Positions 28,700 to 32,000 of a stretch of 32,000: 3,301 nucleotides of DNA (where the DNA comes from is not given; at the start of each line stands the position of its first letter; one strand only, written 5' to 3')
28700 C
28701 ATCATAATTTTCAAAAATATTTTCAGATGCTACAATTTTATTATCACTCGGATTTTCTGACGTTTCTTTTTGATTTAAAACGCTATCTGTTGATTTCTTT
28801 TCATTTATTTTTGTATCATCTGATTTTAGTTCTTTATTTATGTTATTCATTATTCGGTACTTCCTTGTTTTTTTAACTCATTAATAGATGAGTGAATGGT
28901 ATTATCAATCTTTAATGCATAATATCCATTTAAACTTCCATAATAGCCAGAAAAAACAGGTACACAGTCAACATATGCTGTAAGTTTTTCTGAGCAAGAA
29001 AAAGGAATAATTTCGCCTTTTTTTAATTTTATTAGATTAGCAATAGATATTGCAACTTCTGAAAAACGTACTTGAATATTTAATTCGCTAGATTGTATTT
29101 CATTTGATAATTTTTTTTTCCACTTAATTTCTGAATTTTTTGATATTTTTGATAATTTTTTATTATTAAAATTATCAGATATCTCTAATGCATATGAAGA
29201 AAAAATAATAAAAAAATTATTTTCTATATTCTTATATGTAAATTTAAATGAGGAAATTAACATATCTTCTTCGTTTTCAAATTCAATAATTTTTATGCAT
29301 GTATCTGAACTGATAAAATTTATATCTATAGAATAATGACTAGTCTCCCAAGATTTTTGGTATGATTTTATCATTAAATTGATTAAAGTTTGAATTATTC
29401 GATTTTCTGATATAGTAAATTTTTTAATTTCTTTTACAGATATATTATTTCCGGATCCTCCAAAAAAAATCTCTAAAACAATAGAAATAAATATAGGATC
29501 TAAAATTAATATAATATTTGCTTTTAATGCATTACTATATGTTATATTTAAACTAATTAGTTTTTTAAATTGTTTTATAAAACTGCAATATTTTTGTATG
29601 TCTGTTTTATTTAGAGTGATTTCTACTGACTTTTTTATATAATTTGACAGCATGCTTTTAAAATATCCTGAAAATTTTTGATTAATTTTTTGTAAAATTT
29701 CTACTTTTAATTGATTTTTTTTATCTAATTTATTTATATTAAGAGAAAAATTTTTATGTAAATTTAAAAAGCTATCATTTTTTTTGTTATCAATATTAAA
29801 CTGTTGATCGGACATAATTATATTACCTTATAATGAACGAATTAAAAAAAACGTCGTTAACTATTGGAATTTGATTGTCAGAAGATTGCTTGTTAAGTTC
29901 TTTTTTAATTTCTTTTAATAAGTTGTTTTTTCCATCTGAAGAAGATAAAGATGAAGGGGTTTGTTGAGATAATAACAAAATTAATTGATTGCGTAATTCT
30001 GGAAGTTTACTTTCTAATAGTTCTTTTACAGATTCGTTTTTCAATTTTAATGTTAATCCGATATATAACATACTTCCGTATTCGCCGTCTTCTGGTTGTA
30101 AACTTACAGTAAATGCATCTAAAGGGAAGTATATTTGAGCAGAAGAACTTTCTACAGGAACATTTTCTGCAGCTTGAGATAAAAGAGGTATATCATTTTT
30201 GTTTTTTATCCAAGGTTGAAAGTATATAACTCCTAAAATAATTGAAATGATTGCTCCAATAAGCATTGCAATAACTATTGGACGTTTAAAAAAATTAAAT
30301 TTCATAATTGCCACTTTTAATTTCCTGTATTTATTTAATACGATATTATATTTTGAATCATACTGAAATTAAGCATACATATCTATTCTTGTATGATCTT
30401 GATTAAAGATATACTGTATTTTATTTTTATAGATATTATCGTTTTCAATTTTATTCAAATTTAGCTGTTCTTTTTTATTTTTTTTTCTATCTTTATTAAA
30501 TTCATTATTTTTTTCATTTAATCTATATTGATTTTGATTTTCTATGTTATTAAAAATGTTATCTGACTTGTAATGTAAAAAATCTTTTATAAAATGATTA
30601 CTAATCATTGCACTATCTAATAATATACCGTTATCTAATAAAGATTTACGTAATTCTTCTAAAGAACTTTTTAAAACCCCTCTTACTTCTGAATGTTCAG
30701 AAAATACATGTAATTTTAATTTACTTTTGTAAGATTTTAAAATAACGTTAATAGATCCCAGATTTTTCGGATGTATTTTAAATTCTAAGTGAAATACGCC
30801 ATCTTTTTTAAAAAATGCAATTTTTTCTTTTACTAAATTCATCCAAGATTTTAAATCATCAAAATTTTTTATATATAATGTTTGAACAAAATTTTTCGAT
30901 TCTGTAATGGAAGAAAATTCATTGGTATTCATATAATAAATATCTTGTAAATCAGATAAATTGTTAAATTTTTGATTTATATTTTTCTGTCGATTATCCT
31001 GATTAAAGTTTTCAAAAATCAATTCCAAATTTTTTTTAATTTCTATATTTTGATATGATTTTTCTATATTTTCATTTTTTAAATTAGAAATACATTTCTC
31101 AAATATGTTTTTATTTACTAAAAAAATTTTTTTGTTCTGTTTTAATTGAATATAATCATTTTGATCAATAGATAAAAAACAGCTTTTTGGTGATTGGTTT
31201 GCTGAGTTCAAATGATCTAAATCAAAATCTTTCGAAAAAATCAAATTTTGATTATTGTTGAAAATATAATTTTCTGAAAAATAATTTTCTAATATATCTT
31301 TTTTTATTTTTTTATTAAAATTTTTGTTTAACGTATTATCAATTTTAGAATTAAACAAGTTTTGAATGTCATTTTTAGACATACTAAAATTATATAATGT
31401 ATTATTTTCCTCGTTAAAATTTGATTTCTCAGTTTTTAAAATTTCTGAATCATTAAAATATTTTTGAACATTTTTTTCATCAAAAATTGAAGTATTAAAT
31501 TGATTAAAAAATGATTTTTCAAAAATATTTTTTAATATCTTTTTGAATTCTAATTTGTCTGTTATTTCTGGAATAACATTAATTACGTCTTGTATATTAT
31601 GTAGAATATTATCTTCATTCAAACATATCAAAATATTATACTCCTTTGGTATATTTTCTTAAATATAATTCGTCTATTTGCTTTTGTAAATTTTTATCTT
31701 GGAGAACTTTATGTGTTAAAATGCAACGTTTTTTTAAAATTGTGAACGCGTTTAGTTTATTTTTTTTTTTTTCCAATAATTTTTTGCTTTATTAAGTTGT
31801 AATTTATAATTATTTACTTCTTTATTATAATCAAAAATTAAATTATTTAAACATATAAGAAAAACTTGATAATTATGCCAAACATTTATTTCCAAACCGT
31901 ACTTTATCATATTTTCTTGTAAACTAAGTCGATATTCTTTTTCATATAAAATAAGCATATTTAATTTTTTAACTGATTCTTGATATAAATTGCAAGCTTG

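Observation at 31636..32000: fliJ is split by a frameshift inside an A13 tract; one extra A (or a -1 ribosomal slip) restores full-length FliJ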

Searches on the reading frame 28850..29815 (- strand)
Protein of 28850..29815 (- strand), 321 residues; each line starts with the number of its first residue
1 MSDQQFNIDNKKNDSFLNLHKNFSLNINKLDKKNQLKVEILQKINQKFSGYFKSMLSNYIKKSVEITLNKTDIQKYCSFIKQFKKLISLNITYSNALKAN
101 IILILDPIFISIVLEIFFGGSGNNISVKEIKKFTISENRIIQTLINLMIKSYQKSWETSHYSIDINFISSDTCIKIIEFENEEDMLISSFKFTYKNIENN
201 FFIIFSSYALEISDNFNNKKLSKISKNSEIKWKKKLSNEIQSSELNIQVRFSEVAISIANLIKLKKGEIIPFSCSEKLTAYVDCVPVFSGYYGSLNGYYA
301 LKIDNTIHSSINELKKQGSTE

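Call 9: find_encoding_contigs(protein=window:28850-29815:-, flank=10000, max_places=10)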
Protein window:28850-29815:- (321 aa): no gene with exactly this product is on record in the collection.

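Call 17: find_related_loci(query=A1, collection=genome_contigs, flank=10000)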
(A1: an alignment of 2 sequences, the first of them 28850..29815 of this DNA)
Query A1 (321 aa) in genome_contigs; peptide patterns used: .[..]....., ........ (x = any residue, [..] = any of these).
209 stretches matched a pattern, but none encodes a relative of the query by tblastn (E <= 1e-3).

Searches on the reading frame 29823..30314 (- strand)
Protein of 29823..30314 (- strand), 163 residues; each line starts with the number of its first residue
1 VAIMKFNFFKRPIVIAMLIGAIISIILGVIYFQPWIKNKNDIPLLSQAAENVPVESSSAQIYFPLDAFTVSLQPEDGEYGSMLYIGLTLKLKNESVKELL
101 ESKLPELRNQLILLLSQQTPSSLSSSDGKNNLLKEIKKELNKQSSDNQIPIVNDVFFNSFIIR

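Call 7: search_protein_families(library=pfam, proteins=[window:29823-30314:-], max_evalue=1)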
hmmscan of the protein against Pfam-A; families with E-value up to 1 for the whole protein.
window:29823-30314:- (163 aa): 6 families
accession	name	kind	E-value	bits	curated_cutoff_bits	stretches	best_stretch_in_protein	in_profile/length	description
PF03748.19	FliL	-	1.5e-20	74.1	24.6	1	62-162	1-102/103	Flagellar basal body-associated protein FliL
PF14362.11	DUF4407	-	0.01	15.6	31.3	1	13-68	86-132/297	Domain of unknown function (DUF4407)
PF02120.21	Flg_hook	-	0.022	15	29.8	1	87-111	40-64/85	Flagellar hook-length control protein FliK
PF14012.11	DUF4229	-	0.12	12.8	27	1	11-35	29-53/68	Protein of unknown function (DUF4229)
PF06305.16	LapA_dom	-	0.15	12.4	28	1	13-31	23-42/64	Lipopolysaccharide assembly protein A domain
PF18991.6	DUF5724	-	0.45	8.9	25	1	94-134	496-534/1214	Family of unknown function (DUF5724)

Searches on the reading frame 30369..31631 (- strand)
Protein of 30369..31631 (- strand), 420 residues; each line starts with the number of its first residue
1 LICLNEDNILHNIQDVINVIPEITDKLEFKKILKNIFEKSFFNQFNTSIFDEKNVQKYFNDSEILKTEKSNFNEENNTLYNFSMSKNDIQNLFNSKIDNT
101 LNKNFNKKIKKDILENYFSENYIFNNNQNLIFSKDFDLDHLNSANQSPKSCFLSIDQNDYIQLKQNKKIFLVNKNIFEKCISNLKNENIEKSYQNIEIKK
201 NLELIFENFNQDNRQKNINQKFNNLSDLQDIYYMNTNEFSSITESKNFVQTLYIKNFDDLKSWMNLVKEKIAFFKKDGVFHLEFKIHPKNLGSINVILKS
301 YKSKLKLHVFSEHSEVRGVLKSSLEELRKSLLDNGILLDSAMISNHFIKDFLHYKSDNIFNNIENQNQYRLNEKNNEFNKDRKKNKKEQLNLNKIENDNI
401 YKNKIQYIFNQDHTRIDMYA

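Call 7: search_protein_families(library=pfam, proteins=[window:30369-31631:-], max_evalue=1)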
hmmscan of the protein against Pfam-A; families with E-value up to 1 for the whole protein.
window:30369-31631:- (420 aa): 1 family
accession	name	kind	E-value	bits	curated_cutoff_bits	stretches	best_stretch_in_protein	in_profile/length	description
PF02120.21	Flg_hook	-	9.1e-13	48.3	29.8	1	269-343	2-76/85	Flagellar hook-length control protein FliK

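Call 32: find_homologous_proteins(query=window:30369-31631:-, max_evalue=0.00001)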
Query window:30369-31631:- (420 aa): 2 proteins with E <= 0.00001 among 8000 candidates.
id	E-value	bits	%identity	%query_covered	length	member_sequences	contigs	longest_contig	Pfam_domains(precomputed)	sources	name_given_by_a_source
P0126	3.9e-256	868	100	100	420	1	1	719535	PF02120.22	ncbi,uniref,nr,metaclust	ncbi:FliK family flagellar hook-length control protein [Wigglesworthia glossinidia endosymbiont of G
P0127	2.1e-196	671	82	100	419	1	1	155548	PF02120.22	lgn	-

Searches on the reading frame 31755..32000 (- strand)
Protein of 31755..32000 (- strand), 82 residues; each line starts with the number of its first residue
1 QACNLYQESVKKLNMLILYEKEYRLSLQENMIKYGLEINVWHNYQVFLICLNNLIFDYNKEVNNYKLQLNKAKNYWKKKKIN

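Call 7: search_protein_families(library=pfam, proteins=[window:31755-32000:-], max_evalue=1)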
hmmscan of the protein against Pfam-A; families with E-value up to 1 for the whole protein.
seq(82 aa): 3 families
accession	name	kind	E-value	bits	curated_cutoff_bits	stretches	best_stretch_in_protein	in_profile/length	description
PF02050.21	FliJ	-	1.5e-10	41.8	28.4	1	1-81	9-87/123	Flagellar FliJ protein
PF11646.13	DUF3258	-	0.033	14.7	25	1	26-78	12-60/116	Protein of unknown function DUF3258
PF05640.19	NKAIN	-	0.084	12.7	25.9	1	30-78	61-109/206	Na,K-Atpase Interacting protein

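Call 8: search_protein_families(library=ncbifam, proteins=[window:31755-32000:-], max_evalue=1)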
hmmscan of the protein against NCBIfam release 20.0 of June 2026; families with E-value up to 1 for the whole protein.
seq(82 aa): 1 family
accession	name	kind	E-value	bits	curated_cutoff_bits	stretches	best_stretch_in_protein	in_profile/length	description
TIGR02473.1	flagell_FliJ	equivalog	3.9e-07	30.5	50.45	1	1-80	24-102/141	flagellar export protein FliJ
